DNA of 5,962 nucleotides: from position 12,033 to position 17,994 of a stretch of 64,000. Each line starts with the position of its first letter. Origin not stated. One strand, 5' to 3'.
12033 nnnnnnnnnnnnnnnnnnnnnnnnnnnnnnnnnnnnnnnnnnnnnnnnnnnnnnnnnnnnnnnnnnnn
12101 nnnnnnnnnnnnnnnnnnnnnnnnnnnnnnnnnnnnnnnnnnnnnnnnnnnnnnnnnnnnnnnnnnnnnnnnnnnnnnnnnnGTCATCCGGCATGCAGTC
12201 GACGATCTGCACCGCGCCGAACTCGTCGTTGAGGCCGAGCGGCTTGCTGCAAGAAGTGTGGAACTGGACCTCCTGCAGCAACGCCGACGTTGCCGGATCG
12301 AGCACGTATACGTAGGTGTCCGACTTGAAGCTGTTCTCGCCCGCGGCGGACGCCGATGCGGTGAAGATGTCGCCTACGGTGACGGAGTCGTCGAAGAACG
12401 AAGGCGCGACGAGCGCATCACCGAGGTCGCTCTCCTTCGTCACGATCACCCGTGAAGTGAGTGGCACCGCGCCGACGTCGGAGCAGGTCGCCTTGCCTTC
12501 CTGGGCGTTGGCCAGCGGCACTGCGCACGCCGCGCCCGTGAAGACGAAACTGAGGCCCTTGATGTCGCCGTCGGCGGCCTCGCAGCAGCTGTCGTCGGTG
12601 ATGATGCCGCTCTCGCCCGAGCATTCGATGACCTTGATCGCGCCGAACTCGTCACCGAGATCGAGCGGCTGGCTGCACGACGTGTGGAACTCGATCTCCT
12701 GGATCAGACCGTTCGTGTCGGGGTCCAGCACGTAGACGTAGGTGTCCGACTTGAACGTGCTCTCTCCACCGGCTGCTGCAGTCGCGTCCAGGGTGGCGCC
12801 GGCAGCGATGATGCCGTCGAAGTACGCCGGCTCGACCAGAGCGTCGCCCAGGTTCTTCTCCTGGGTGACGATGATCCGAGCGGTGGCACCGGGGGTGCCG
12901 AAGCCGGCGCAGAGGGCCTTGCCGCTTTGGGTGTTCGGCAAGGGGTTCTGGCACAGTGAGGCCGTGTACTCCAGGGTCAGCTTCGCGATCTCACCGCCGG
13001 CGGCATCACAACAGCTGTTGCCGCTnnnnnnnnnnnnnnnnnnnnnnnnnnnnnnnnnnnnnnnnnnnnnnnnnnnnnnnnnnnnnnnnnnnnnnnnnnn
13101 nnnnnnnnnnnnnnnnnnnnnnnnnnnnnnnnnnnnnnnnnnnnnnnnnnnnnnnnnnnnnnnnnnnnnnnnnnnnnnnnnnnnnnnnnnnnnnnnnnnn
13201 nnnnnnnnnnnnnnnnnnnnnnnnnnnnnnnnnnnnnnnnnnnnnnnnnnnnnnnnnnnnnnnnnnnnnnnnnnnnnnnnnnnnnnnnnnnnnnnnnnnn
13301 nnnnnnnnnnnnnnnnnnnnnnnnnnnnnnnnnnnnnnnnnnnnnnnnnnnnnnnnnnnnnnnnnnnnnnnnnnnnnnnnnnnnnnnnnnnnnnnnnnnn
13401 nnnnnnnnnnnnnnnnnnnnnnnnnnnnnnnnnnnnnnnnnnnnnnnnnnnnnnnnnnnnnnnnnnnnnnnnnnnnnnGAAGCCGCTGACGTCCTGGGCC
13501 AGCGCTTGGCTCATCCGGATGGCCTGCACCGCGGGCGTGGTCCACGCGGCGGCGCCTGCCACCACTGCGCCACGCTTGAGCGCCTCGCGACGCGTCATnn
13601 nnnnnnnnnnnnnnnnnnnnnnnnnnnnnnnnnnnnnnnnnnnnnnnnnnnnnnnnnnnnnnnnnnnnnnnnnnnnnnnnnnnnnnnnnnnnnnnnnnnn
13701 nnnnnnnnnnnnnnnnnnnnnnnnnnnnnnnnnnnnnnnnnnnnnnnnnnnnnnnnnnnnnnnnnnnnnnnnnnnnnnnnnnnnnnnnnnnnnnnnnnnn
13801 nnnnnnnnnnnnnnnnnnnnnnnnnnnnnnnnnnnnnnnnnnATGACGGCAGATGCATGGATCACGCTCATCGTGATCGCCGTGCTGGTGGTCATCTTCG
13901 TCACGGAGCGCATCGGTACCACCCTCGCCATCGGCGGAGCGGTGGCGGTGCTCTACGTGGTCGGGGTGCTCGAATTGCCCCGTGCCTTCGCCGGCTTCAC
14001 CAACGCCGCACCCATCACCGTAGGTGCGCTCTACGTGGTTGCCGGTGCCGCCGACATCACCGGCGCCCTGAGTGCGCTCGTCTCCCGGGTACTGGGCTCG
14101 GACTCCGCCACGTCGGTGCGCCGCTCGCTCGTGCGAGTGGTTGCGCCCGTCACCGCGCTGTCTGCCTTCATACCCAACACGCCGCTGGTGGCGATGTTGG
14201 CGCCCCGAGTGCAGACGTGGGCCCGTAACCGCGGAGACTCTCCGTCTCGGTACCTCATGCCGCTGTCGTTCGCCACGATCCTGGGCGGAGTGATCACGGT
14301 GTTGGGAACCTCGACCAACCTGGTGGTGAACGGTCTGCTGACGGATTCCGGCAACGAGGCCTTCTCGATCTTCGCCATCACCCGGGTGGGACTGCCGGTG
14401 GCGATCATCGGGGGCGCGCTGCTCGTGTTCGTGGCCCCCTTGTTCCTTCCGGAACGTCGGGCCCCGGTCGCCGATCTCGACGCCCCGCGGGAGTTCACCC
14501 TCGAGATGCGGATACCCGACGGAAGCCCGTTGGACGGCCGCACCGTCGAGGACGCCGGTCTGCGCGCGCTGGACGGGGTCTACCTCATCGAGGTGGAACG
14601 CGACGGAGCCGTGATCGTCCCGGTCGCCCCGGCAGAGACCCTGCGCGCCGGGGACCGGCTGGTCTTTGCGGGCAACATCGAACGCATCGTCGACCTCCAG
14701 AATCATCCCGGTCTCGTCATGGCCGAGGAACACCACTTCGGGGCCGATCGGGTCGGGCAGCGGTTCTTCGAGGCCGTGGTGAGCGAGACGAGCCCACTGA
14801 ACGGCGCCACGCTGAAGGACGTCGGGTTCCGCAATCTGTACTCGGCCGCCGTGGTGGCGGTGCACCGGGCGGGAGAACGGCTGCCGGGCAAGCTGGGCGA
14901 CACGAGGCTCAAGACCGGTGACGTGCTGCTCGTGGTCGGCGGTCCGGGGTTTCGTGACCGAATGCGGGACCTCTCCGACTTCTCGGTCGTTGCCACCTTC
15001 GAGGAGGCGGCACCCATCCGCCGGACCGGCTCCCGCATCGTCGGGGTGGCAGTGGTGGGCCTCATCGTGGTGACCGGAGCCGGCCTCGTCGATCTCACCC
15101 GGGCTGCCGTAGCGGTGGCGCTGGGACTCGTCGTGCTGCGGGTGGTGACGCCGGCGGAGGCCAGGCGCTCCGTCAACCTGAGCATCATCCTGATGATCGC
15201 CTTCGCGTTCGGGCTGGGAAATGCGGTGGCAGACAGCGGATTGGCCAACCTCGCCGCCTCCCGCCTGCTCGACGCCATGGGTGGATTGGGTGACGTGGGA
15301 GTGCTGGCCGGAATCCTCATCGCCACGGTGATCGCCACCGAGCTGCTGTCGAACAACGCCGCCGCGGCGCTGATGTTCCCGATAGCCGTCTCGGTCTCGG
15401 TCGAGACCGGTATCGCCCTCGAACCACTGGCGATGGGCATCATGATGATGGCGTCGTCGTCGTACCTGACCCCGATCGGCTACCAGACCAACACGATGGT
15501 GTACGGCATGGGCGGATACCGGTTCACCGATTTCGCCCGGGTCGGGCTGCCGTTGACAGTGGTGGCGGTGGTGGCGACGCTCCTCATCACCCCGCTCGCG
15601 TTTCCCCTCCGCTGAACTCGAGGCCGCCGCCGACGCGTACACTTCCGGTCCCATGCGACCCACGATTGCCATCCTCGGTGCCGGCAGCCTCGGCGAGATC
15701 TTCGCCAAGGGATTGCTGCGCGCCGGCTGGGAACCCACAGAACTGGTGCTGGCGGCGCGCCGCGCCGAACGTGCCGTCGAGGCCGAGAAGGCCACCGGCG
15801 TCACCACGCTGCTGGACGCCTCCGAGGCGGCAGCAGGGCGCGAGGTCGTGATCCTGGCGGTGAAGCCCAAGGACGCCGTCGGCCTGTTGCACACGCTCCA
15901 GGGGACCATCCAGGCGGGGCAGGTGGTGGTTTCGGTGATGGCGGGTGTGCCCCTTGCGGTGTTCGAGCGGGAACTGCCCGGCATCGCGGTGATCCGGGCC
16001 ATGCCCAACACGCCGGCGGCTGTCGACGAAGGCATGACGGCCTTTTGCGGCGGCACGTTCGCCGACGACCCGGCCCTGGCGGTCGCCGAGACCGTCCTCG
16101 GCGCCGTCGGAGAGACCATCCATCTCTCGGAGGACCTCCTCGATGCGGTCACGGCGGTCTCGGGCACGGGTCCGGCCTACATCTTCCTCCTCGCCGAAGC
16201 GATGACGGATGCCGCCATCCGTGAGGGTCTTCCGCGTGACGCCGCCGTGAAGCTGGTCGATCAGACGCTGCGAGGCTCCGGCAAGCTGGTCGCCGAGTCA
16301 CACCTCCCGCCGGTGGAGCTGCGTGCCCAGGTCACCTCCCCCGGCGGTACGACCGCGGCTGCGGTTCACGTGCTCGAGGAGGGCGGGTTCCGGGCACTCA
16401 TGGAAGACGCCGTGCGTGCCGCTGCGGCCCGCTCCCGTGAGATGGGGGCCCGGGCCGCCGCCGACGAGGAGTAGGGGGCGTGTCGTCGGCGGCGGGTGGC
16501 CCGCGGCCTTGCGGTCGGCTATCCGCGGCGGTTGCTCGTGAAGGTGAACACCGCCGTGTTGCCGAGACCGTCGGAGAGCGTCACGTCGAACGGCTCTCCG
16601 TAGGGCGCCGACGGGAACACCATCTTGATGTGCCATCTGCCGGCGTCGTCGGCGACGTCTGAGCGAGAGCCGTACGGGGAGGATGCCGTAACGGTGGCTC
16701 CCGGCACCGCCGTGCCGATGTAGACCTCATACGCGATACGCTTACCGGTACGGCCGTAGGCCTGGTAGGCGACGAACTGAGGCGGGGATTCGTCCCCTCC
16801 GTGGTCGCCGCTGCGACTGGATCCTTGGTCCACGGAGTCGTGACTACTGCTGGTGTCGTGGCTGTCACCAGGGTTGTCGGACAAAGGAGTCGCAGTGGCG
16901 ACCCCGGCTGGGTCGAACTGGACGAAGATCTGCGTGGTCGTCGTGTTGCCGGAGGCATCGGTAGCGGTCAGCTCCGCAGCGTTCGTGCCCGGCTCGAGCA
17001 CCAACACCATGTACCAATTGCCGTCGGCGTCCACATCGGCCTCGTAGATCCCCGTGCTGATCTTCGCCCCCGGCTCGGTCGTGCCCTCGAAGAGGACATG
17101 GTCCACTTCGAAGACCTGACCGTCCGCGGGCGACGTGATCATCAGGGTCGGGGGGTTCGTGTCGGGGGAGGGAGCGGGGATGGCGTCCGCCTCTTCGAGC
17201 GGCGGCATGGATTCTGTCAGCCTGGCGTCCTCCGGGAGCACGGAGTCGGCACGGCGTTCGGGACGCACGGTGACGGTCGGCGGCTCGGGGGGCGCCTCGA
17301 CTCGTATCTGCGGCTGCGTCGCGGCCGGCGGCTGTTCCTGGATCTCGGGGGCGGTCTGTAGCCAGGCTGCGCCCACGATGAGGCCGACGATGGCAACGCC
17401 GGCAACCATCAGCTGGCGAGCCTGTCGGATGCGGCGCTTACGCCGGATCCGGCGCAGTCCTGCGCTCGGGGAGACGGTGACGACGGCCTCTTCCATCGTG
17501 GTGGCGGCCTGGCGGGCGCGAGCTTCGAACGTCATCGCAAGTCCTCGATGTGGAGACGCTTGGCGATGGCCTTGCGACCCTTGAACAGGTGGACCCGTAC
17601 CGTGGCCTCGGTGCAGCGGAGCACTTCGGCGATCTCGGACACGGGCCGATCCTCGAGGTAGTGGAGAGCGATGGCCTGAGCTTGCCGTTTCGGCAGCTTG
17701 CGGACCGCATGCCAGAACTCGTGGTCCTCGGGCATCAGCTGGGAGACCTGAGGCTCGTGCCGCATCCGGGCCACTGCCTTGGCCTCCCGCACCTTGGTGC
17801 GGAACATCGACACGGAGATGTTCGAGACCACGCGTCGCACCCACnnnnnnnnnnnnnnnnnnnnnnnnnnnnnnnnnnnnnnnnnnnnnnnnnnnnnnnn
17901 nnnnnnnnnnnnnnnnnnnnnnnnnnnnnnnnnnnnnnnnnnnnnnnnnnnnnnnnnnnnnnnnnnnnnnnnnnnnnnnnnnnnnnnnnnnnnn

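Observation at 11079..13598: Tat-exported protein built from four copies of an unassigned about 145-aa Cys-rich domain, co-oriented with a dedicated TlpA-like thiol:disulfide oxidoreductase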

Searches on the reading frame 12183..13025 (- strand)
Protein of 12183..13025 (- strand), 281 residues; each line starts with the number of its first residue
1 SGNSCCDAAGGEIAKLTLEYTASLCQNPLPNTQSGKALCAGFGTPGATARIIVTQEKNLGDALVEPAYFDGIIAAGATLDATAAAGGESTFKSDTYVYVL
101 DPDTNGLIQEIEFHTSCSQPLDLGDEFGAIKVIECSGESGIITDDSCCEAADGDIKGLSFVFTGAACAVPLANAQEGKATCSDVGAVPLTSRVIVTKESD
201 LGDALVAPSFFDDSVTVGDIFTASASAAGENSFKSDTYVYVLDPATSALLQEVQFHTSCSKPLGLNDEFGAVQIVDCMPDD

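Call 80: predict_structure(alignment_id=A5)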
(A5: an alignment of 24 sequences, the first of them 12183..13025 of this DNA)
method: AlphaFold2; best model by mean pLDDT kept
length: 281 residues; sequences in the alignment: 24
mean_pLDDT: 88.5   pTM: 0.71
mean pLDDT of the five models: 88.5, 87.8, 87.3, 87.0, 86.4
residues with pLDDT >= 90: 183; 70-90: 70; 50-70: 27; < 50: 1
segments of 3 or more residues with pLDDT < 50: none
pLDDT, mean of each block of 10 residues (from residue 1): 73 92 78 75 94 96 88 91 88 96 94 91 93 86 66 85 84 71 93 98 97 93 97 96 98 93 87 90 64
secondary structure, 60 per line:
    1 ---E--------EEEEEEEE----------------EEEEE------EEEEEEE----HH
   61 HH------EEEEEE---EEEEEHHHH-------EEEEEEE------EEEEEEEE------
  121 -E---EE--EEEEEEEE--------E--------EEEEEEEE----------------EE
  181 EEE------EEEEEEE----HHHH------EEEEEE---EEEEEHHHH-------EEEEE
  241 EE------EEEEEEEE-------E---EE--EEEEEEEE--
elements in order: E13-20 E37-41 E48-54 H59-62 E69-74 E78-82 H83-86 E94-100 E107-114 E130-137 E155-162 E179-183 E190-196 H201-204 E211-216 E220-224 H225-228 E236-242 E249-256 E272-279

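Call 82: fold_search(model_id=the predicted structure, library=pdb)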
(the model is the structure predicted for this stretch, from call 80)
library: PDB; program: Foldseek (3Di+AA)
matches with E <= 10: 750; with E <= 0.001: 0
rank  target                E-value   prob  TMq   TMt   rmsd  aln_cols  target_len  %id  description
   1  6kxu_G                1.3e-02  0.30  0.22  0.14  19.1       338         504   10  BON1 (released 2020-09-16)
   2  6kxk_B                1.5e-02  0.38  0.24  0.14  20.9       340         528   10  BON1 (released 2020-09-16)
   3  6kxk_G                1.7e-02  0.33  0.23  0.14  19.4       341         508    9  BON1 (released 2020-09-16)
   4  6kxu_H                2.1e-02  0.28  0.23  0.13  20.4       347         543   11  BON1 (released 2020-09-16)
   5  4gak                  2.5e-02  0.07  0.11  0.12  17.1       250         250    9  Crystal structure of acyl-ACP thioesterase from Spirosoma linguale (released 2012-09-19)
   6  4moc                  2.5e-02  0.05  0.11  0.11  18.5       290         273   13  Human Acyl-coenzyme A Thioesterase 12 (released 2014-07-16)
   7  6kxu_E                2.7e-02  0.20  0.22  0.12  22.2       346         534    9  BON1 (released 2020-09-16)
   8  4v8w_D                3.6e-02  0.04  0.10  0.03  17.1       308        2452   10  Structure and conformational variability of the Mycobacterium tuberculosis fatty acid synthase multienzyme complex (released 2014-07-09)
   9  7mku_B                3.8e-02  0.04  0.09  0.09  18.8       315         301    8  Crystal Structure of ENOYL COA-HYDRATASE2 from Arabidopsis thaliana (released 2022-05-11)
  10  4v8v_A                4.0e-02  0.04  0.09  0.02  17.5       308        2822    9  Structure and conformational variability of the Mycobacterium tuberculosis fatty acid synthase multienzyme complex (released 2014-07-09)
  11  7kwb_A                4.2e-02  0.07  0.14  0.10  18.8       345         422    8  Surface glycan-binding protein B from Bacteroides thetaiotaomicron (released 2021-02-17)
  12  7mku_A                4.7e-02  0.04  0.09  0.09  18.4       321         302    8  Crystal Structure of ENOYL COA-HYDRATASE2 from Arabidopsis thaliana (released 2022-05-11)
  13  6mti_2                7.0e-02  0.08  0.16  0.16  19.8       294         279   10  Synaptotagmin-1 C2A, C2B domains and SNARE-pin proteins (5CCI) individually docked into Cryo-EM map of C2AB-SNARE comp (released 2019-04-24)
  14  7kwb_B                7.0e-02  0.07  0.16  0.13  18.1       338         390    9  Surface glycan-binding protein B from Bacteroides thetaiotaomicron (released 2021-02-17)
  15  2ess                  7.9e-02  0.04  0.09  0.11  18.4       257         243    9  Crystal structure of an acyl-ACP thioesterase (NP_810988.1) from Bacteroides thetaiotaomicron VPI-5482 at 1.90 A resolut (released 2006-03-28)
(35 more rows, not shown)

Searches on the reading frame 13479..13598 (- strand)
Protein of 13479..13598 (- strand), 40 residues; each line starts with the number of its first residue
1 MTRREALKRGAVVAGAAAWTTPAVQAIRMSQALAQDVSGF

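Call 68: search_protein_families(library=ncbifam, proteins=[window:13479-13598:-], max_evalue=10)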
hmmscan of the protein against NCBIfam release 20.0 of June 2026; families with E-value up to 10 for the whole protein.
seq(40 aa): 3 families
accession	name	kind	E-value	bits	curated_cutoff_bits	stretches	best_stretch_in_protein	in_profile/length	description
TIGR01409.1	TAT_signal_seq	domain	0.0074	16.6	16.7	1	2-21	2-21/29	twin-arginine translocation signal domain-containing protein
NF041615.1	Feoxidase_Iro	equivalog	0.013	15.8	100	1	1-23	8-30/90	iron oxidase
TIGR02811.1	formate_TAT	hypoth_equivalog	0.39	11.1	48.45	1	2-29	10-40/66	formate dehydrogenase region TAT target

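Call 69: search_protein_families(library=pfam, proteins=[window:13479-13598:-], max_evalue=10)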
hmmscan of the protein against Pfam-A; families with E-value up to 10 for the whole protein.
seq(40 aa): 0 families

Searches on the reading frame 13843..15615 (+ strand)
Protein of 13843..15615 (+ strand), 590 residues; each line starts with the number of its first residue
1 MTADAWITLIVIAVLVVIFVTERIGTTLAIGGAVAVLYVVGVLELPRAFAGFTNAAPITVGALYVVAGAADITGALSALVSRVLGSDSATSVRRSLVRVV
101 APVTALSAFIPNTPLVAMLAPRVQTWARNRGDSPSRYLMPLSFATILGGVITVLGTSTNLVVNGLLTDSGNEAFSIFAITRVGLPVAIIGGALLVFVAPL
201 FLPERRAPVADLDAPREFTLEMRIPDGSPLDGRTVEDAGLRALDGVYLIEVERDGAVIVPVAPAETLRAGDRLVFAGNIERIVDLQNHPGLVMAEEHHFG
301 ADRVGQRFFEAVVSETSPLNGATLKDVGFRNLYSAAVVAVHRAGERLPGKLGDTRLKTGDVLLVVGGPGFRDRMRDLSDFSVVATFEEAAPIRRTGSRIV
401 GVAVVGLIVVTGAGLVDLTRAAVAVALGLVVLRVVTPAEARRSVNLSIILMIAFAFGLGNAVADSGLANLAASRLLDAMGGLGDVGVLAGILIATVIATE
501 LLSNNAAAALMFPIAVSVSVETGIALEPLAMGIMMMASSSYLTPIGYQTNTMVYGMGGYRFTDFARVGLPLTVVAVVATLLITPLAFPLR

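Call 3: search_protein_families(library=pfam, proteins=[window:13843-15615:+], max_evalue=1)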
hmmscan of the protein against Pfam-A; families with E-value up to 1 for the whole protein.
window:13843-15615:+ (590 aa): 3 families
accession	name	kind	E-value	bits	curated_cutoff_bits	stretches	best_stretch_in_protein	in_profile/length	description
PF03600.22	CitMHS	-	5.4e-63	213.6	31.9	2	17-531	2-331/336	Citrate transporter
PF02080.26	TrkA_C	-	3.1e-26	91.5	27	2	221-284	3-65/71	TrkA-C domain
PF00939.25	Na_sulph_symp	-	3.9e-11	43.1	27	2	387-583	260-462/472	Sodium:sulfate symporter transmembrane region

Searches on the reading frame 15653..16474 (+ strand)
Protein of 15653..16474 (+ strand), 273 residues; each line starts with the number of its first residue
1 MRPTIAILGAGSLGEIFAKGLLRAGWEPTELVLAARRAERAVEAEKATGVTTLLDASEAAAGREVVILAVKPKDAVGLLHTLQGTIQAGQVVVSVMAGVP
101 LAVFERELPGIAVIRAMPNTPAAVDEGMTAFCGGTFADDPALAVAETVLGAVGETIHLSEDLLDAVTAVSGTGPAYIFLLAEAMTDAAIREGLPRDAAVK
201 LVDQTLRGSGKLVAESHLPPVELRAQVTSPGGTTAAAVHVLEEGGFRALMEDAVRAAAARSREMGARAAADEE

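Call 34: search_protein_families(library=pfam, proteins=[window:15653-16474:+], max_evalue=0.01)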
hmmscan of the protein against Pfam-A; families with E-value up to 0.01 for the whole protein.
window:15653-16474:+ (273 aa): 6 families
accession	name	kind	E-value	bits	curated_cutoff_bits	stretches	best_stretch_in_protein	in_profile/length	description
PF14748.11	P5CR_dimer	-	1.1e-39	135.3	25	1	160-264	1-105/105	Pyrroline-5-carboxylate reductase dimerisation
PF03807.23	F420_oxidored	-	9.9e-19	68.2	21.6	1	4-98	1-94/94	NADP oxidoreductase coenzyme F420-dependent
PF02558.23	ApbA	-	2e-06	27.9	22.2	1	5-99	1-103/150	Ketopantoate reductase PanE/ApbA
PF03446.21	NAD_binding_2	-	0.00037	21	21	1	4-93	1-90/161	NAD binding domain of 6-phosphogluconate dehydrogenase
PF01210.29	NAD_Gly3P_dh_N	-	0.0006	20.2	23.1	1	5-99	2-106/158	NAD-dependent glycerol-3-phosphate dehydrogenase N-terminus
PF01488.26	Shikimate_DH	-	0.0018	18.8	24.3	1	4-75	14-88/138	Shikimate / quinate 5-dehydrogenase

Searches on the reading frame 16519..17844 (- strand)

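Call 34: search_protein_families(library=pfam, proteins=[window:16519-17844:-], max_evalue=0.01)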
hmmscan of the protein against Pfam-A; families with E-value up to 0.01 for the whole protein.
window:16519-17844:- (441 aa): 2 families
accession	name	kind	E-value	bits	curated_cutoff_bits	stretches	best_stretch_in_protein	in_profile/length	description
PF09136.16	Glucodextran_B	-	2.2e-08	34.3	27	1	232-310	1-81/83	Glucodextranase, domain B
PF19077.6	Big_13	-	0.0082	17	27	0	264-309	51-99/102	Bacterial Ig-like domain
